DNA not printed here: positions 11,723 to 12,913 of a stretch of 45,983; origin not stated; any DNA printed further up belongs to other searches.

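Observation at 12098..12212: In-frame ~105-nt palindromic insertion inside prmC (RPE-like): a CGTACG-based 22-mer plus a GC-rich 42-nt perfect palindrome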

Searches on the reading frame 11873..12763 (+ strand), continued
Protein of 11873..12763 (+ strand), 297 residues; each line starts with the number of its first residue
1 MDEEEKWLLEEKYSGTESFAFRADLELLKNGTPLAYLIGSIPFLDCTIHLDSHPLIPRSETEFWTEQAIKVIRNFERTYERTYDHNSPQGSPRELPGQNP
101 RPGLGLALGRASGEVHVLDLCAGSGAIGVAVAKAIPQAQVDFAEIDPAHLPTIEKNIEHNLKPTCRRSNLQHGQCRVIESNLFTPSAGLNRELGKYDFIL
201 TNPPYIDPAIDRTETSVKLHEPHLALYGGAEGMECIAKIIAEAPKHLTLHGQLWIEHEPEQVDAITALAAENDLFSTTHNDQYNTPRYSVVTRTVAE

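Call 28: find_related_loci(query=A1, collection=metagenome_contigs, flank=5000)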
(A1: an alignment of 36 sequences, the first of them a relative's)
Query A1 (297 aa) in metagenome_contigs; peptide patterns used: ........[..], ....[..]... (x = any residue, [..] = any of these).
600 stretches matched a pattern (row limit reached: there are more); 432 encode a relative of the query (tblastn E <= 1e-3); the best 80 are kept; 80 distinct loci.
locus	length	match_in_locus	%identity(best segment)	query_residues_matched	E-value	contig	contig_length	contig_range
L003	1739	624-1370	60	1-297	2e-112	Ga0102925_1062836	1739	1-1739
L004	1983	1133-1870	58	1-291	3e-106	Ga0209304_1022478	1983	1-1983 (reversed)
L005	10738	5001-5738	58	1-291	9e-101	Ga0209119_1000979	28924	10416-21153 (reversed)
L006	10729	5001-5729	58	1-292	6e-98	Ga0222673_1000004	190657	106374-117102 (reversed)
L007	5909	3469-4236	55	2-292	7e-95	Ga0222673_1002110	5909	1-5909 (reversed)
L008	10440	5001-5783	54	3-292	2e-92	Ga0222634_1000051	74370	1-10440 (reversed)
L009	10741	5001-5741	53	1-292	2e-90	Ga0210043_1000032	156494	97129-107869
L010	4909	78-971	53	1-292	3e-87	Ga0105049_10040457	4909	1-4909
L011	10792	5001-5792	49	3-292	3e-82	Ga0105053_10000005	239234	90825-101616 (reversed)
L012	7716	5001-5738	51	1-289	5e-82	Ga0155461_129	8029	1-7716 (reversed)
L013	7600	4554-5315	51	3-292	4e-81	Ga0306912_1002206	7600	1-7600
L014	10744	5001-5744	50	3-292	3e-81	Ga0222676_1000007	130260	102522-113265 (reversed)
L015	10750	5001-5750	49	1-292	3e-81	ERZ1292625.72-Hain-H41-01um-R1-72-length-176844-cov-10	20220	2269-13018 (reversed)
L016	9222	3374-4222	49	3-292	4e-81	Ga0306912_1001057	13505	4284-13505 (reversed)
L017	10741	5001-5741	49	3-291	7e-81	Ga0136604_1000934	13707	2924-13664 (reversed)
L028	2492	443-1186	45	3-292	6e-76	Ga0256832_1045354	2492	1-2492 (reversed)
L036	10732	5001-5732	43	1-294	1e-65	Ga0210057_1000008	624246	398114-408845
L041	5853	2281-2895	44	33-289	2e-53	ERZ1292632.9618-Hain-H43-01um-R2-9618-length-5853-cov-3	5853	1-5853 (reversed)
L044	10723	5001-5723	40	1-291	8e-53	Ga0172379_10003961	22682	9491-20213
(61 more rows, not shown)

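Call 53: search_solved_structures(query=window:11873-12763:+, show_alignments=2, max_evalue=1e-10)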
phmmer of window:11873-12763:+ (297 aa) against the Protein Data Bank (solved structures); distinct sequences matched with E-value up to 1e-10: 0.
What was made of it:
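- Tried and rejected: A direct phmmer of PrmC against PDB at 1e-10 gave nothing (call 53).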

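Call 58: search_solved_structures(query=A1, show_alignments=1, max_evalue=0.00001)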
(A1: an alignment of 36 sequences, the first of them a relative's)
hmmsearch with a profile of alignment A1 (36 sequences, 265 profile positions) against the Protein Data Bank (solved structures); distinct sequences matched with E-value up to 0.00001: 12.
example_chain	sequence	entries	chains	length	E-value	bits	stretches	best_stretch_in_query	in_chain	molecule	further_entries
2b3t_A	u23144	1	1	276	2.2e-27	99.5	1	17-247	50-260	Protein methyltransferase hemK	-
1t43_A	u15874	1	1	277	2.2e-27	99.5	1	17-247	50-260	Protein methyltransferase hemK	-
4dzr_A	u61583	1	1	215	2.2e-21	79.8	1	54-258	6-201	Protein-(Glutamine-N5) methyltransferase, release factor-specific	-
1sg9_A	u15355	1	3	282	7.7e-19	71.5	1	26-206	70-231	hemK protein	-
1nv8_A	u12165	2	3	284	7.8e-19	71.5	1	26-206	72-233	hemK protein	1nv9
1vq1_A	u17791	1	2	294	8.6e-19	71.3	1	26-206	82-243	N5-glutamine methyltransferase, HemK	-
1dus_A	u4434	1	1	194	8.6e-14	54.9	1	87-172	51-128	MJ0882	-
2ozv_A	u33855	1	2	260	6e-09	39.1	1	86-235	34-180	Hypothetical protein Atu0636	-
2pjd_A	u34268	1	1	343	1.2e-07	34.7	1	86-179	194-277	Ribosomal RNA small subunit methyltransferase C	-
23ks_A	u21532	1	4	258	1.6e-07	34.4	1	27-224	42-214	Release factor glutamine methyltransferase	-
23lq_B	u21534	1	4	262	1.7e-07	34.3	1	27-224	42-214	Putative oxidase > apramycin biosynthesisN-methyltransferase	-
3evz_A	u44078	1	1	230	7.4e-07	32.2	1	93-222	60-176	methyltransferase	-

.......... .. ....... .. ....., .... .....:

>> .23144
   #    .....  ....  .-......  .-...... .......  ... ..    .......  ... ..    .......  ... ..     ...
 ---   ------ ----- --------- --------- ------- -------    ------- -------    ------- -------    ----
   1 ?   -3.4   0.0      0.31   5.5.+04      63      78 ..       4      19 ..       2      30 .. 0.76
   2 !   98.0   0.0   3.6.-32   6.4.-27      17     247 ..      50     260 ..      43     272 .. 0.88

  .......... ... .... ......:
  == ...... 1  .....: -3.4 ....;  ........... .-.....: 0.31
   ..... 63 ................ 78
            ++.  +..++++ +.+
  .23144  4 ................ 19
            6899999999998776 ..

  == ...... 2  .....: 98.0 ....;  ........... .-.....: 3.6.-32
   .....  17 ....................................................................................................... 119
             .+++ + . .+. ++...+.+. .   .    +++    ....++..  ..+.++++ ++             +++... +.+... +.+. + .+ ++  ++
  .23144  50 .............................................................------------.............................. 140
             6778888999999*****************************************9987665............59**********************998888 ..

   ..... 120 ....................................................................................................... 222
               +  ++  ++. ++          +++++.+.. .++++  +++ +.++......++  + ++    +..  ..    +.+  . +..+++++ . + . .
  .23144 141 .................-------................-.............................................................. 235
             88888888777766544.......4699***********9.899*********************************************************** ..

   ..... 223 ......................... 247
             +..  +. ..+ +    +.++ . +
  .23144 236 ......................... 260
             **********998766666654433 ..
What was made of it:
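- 11873..12766 (+): prmC/hemK ORF (297 aa), the host gene. A profile of the clade hits E. coli HemK 2b3t at 2.2e-27 (call 58).
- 12095..12214 (+): Extra segment relative to the shortest orthologues (aa 75-114); a disordered linker between helix 59-73 and strand 116-119. E. coli HemK has about 5-6 residues at this place (call 58).
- Checked: E. coli HemK has only about 5-6 residues at this place (call 58).
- Tried and rejected: The profile search did (call 58).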

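Call 66: predict_structure(alignment_id=A1)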
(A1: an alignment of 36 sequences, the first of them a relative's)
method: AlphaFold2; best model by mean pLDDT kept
length: 297 residues; sequences in the alignment: 36
mean_pLDDT: 82.5   pTM: 0.80
mean pLDDT of the five models: 82.5, 81.5, 79.5, 78.4, 74.2
residues with pLDDT >= 90: 168; 70-90: 47; 50-70: 63; < 50: 19
segments of 3 or more residues with pLDDT < 50: 101-111, 168-171
pLDDT, mean of each block of 10 residues (from residue 1): 93 96 95 90 95 87 96 82 55 52 42 82 90 94 92 94 61 80 76 89 70 65 56 87 95 94 96 98 96 82
secondary structure, 60 per line:
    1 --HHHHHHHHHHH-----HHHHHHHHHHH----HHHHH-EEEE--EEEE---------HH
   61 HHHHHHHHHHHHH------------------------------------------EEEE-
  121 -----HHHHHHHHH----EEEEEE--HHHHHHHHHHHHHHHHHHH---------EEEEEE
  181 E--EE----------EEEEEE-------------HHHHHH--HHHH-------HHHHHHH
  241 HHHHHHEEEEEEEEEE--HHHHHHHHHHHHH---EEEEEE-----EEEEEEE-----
elements in order: H3-13 H19-29 H34-38 E40-43 E46-49 H59-73 E116-119 H126-134 E139-144 H147-165 E175-181 E196-201 H215-220 H223-226 H234-246 E247-256 H259-271 E275-280 E286-292
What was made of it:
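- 12095..12214 (+): AF2 gives coil here, with 10-residue pLDDT means of 55, 52 and 42 (call 66).
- AF2 models residues 74-115 as coil with pLDDT 42-55 (call 66). AF2 gives a disordered coil (call 66).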

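Call 67: search_protein_families(library=pfam, proteins=[L014:8431-9003:+, L015:7867-8526:+, L044:731-2440:+, L028:1446-2012:+, L036:8568-9254:+], max_evalue=0.001)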
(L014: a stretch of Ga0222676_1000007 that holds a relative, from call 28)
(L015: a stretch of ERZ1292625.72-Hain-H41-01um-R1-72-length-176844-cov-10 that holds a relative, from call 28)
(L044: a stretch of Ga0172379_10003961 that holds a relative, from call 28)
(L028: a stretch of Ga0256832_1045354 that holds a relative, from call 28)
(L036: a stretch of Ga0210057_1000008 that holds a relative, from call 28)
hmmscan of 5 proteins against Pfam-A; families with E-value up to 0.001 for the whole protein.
L014:8431-9003:+ (191 aa): 2 families
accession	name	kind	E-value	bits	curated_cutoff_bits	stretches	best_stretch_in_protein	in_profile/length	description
PF13482.12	RNase_H_2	-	2.1e-12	47.8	22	1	6-152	3-163/165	RNase_H superfamily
PF10108.15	DNA_pol_B_exo2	-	1.9e-09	38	24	1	86-146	104-166/213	Predicted 3'-5' exonuclease related to the exonuclease domain of PolB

L015:7867-8526:+ (220 aa): 2 families
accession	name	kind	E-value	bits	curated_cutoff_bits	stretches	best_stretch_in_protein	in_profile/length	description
PF13482.12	RNase_H_2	-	2.3e-12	47.6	22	1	34-181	2-163/165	RNase_H superfamily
PF10108.15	DNA_pol_B_exo2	-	5.3e-10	39.8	24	1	113-175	102-166/213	Predicted 3'-5' exonuclease related to the exonuclease domain of PolB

L044:731-2440:+ (570 aa): 2 families
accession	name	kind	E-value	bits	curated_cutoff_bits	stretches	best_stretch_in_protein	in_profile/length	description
PF02913.24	FAD-oxidase_C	-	1.2e-40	140.3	21.2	1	288-554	3-247/248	FAD linked oxidases, C-terminal domain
PF01565.28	FAD_binding_4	-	5.9e-25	88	26.4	1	41-196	1-137/139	FAD binding domain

L028:1446-2012:+ (189 aa): 2 families
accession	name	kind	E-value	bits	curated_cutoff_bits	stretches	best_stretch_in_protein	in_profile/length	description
PF03703.20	bPH_2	-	1.1e-06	29.3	22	1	94-168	6-77/78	Bacterial PH domain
PF14470.12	bPH_3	-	0.00087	20.2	23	0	83-129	11-60/95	Bacterial PH domain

L036:8568-9254:+ (229 aa): 0 families

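Call 68: find_encoding_contigs(protein=P0004, flank=2000, max_places=2)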
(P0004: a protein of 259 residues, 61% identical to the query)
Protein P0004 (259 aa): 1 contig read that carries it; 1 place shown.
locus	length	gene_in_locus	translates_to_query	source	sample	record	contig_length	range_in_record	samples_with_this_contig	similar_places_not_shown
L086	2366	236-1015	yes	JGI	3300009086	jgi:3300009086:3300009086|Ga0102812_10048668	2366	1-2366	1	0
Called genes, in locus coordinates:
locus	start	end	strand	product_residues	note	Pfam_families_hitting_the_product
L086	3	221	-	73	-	?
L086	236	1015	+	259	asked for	PF03602:Cons_hypoth95, PF05175:MTS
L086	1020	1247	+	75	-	-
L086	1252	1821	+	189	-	PF03703:bPH_2 (weak)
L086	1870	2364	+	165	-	?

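Call 69: find_encoding_contigs(protein=P0002, flank=3000, max_places=2)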
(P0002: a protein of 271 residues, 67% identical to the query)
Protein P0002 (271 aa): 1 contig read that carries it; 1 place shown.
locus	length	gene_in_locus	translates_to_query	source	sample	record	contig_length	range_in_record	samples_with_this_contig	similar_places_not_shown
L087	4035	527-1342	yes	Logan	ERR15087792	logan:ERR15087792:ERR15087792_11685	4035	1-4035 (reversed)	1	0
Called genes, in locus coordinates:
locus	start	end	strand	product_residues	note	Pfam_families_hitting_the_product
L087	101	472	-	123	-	-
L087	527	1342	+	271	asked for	PF03602:Cons_hypoth95 (weak), PF10294:Methyltransf_16 (weak), PF05175:MTS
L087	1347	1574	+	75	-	-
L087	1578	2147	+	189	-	PF03703:bPH_2 (faint)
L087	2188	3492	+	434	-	PF13393:tRNA-synt_His, PF00587:tRNA-synt_2b, PF03129:HGTP_anticodon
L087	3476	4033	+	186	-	?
